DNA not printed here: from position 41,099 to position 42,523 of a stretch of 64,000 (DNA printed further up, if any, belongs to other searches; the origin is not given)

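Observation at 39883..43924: Co-directional block: REC-degenerate GGDEF regulator, Clp_N-fused signal peptidase I, bifunctional nuclease and prepilin-like protein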

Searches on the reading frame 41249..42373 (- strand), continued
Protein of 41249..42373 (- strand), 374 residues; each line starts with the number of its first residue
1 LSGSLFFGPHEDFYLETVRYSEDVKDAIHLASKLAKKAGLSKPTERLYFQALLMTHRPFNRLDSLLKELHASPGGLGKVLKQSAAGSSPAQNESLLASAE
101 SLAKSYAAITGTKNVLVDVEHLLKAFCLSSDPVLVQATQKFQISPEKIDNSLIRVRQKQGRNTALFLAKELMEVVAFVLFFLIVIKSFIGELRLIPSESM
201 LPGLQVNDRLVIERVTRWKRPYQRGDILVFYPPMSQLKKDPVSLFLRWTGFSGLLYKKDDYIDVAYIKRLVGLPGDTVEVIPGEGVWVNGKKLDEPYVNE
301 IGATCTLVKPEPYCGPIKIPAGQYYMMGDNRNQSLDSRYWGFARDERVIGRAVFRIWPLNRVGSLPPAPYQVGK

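Call 35: predict_structure(alignment_id=A1)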
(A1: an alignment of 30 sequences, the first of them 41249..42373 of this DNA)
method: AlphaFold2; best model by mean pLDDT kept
length: 374 residues; sequences in the alignment: 30
mean_pLDDT: 81.4   pTM: 0.61
mean pLDDT of the five models: 81.4, 79.8, 79.6, 79.0, 78.4
residues with pLDDT >= 90: 142; 70-90: 141; 50-70: 77; < 50: 14
segments of 3 or more residues with pLDDT < 50: 1-3, 332-337
pLDDT, mean of each block of 10 residues (from residue 1): 50 68 96 95 94 95 97 95 76 83 93 93 96 94 97 93 87 83 62 57 74 69 87 80 72 65 77 92 87 72 69 86 83 51 87 84 81 60
secondary structure, 60 per line:
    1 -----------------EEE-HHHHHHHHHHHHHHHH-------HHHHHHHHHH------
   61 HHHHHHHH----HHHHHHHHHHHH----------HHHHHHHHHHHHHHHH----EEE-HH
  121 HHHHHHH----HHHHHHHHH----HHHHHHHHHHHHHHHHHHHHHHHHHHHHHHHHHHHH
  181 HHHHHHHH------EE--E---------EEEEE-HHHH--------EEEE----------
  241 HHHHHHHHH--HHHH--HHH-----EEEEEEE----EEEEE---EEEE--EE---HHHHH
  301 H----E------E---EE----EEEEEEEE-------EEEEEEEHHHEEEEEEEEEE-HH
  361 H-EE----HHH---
elements in order: E18-20 H22-37 H45-54 H61-68 H73-84 H95-110 E115-117 H119-127 H132-140 H145-188 E209-213 H215-218 E227-230 H241-249 H252-255 E266-272 E277-281 E285-288 H296-301 E323-330 E338-344 E348-357

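Call 40: find_related_loci(query=A1, collection=genome_contigs, flank=8000)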
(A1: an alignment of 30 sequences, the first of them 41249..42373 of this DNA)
Query A1 (374 aa) in genome_contigs; peptide patterns used: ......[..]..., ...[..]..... (x = any residue, [..] = any of these).
600 stretches matched a pattern (row limit reached: there are more); 570 encode a relative of the query (tblastn E <= 1e-3); the best 80 are kept; 80 distinct loci.
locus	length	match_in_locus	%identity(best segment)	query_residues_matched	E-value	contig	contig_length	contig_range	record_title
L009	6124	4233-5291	61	11-369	2e-144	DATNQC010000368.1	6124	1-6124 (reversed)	MAG TPA_asm: Oculatellaceae cyanobacterium isolate SMAG_U16497 k141_606968, whole genome shotgun sequence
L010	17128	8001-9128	61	11-374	2e-139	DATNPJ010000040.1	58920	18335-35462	MAG TPA_asm: Coleofasciculaceae cyanobacterium isolate SMAG_U16478 k141_1823861, whole genome shotgun sequence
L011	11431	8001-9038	46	24-365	5e-98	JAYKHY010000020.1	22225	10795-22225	MAG: Vampirovibrionales bacterium isolate 308845 NODE_17920767, whole genome shotgun sequence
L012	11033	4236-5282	48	21-371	8e-93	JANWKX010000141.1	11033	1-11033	MAG: Vampirovibrionales bacterium isolate CRAIB_MAG104 c_000000078150, whole genome shotgun sequence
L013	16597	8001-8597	61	166-365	6e-81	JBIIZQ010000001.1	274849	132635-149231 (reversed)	MAG: Vampirovibrionales bacterium isolate ME2006-06-22D9_3300042569_group2_bin132 Rohwer_bin1406_scaffold_2_c1, whole ge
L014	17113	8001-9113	42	18-374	7e-77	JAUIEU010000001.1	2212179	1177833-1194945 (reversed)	MAG: bacterium isolate 8_bin.45 NODE_1_length_2212179_cov_10.410928, whole genome shotgun sequence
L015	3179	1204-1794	45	167-371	2e-54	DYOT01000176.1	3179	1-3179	MAG TPA_asm: Candidatus Caenarcanum sp. isolate SulCav_GS09_5_35_39 SulCav_GS09_5_47494_length_3179_cov_24_016965, whole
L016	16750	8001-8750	40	120-357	3e-52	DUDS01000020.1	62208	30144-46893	MAG TPA_asm: Candidatus Melainabacteria bacterium SSGW_16 3300000574.qc.1_(paired)_contig_4432, whole genome shotgun seq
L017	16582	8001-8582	49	167-365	3e-51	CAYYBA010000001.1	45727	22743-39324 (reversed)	MAG TPA_asm: uncultured Gammaproteobacteria bacterium isolate SRP263991_co4_507 genome assembly, contig: NODE_746_length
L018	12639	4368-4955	47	162-361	6e-49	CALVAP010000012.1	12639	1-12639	MAG: Candidatus Gastranaerophilales bacterium isolate E08__bin56 genome assembly, contig: E08__k127_6452025, whole genom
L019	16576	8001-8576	46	169-365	4e-49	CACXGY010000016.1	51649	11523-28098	uncultured bacterium isolate RUG11253 genome assembly, contig: RUG11253_asm_16, whole genome shotgun sequence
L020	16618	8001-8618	41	156-365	2e-48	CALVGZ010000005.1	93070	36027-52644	MAG: Candidatus Gastranaerophilales bacterium isolate BRZ_CV__bin70 genome assembly, contig: BRZ_CV__NODE_396_length_930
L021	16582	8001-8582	43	168-365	1e-47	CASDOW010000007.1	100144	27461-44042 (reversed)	uncultured bacterium isolate A102_L1_328328_idba_bin.151 genome assembly, contig: A102_L1_328328_idba_bin.151.fa_scaffol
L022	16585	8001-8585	44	167-365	1e-47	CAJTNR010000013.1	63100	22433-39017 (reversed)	TPA_asm: uncultured Vampirovibrio sp. isolate MGBC104987 genome assembly, contig: MGBC104987.13, whole genome shotgun se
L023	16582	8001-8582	45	167-365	1e-47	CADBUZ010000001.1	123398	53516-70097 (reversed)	uncultured bacterium isolate RUG14327 genome assembly, contig: RUG14327_asm_1, whole genome shotgun sequence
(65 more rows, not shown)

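Call 54: find_related_loci(query=A1, collection=metagenome_contigs, flank=6000)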
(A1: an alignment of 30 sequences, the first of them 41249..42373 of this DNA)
Query A1 (374 aa) in metagenome_contigs; peptide patterns used: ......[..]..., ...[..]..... (x = any residue, [..] = any of these).
600 stretches matched a pattern (row limit reached: there are more); 556 encode a relative of the query (tblastn E <= 1e-3); the best 80 are kept; 80 distinct loci.
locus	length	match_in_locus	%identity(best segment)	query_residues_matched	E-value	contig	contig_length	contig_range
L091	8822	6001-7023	46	21-374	1e-84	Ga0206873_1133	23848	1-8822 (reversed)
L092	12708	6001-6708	41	119-371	1e-55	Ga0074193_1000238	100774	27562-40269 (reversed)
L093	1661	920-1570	48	149-357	2e-53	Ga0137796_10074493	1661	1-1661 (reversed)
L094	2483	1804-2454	48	149-357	5e-52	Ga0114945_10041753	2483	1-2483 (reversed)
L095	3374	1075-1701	47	161-357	2e-51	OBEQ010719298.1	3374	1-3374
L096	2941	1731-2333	47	161-365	2e-50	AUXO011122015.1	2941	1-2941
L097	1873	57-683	46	160-357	2e-49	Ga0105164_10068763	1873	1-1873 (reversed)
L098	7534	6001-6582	47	167-365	3e-48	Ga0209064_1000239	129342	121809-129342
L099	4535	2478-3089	44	166-357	3e-48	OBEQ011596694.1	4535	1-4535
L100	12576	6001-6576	47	169-365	1e-46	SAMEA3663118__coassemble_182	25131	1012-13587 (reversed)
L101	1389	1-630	43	162-357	1e-47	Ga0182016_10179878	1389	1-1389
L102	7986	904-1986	35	24-368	2e-44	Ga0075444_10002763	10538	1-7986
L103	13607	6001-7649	42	167-357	2e-42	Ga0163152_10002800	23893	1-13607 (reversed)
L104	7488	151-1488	41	150-365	5e-41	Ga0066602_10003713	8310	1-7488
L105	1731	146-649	41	170-367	2e-41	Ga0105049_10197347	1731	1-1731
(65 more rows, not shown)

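Call 74: search_solved_structures(query=window:41249-42331:-, max_evalue=0.001, show_alignments=2)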
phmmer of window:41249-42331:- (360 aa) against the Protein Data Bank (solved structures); distinct sequences matched with E-value up to 0.001: 11.
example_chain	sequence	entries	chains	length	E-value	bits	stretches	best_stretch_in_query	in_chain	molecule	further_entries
4nv4_A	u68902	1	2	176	1.7e-16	63.8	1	251-348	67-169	Signal peptidase I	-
4wvg_A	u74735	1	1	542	1.2e-15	61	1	251-346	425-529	Maltose-binding periplasmic protein,Signal peptidase IB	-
4me8_A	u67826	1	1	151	8.8e-15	58.1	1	253-349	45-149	Signal peptidase I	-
9nlo_A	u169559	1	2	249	1.5e-14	57.3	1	304-343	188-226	Signal peptidase I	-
4wvh_A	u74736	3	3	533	2e-14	57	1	251-344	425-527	Maltose-binding periplasmic protein,Signal peptidase IB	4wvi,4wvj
1t7d_A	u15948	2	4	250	2.1e-14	56.9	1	304-343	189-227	SIGNAL PEPTIDASE I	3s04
1kn9_A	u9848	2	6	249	4.5e-14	55.8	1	304-343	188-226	Signal peptidase I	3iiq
1b12_A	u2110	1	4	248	7.2e-14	55.1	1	304-343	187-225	SIGNAL PEPTIDASE I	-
6b88_A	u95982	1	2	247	1.4e-13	54.2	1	304-343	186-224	Signal peptidase I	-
4k8w_A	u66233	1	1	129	0.00033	23.4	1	247-337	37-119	LepA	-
4n31_A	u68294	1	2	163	0.00046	22.9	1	253-337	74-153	SipA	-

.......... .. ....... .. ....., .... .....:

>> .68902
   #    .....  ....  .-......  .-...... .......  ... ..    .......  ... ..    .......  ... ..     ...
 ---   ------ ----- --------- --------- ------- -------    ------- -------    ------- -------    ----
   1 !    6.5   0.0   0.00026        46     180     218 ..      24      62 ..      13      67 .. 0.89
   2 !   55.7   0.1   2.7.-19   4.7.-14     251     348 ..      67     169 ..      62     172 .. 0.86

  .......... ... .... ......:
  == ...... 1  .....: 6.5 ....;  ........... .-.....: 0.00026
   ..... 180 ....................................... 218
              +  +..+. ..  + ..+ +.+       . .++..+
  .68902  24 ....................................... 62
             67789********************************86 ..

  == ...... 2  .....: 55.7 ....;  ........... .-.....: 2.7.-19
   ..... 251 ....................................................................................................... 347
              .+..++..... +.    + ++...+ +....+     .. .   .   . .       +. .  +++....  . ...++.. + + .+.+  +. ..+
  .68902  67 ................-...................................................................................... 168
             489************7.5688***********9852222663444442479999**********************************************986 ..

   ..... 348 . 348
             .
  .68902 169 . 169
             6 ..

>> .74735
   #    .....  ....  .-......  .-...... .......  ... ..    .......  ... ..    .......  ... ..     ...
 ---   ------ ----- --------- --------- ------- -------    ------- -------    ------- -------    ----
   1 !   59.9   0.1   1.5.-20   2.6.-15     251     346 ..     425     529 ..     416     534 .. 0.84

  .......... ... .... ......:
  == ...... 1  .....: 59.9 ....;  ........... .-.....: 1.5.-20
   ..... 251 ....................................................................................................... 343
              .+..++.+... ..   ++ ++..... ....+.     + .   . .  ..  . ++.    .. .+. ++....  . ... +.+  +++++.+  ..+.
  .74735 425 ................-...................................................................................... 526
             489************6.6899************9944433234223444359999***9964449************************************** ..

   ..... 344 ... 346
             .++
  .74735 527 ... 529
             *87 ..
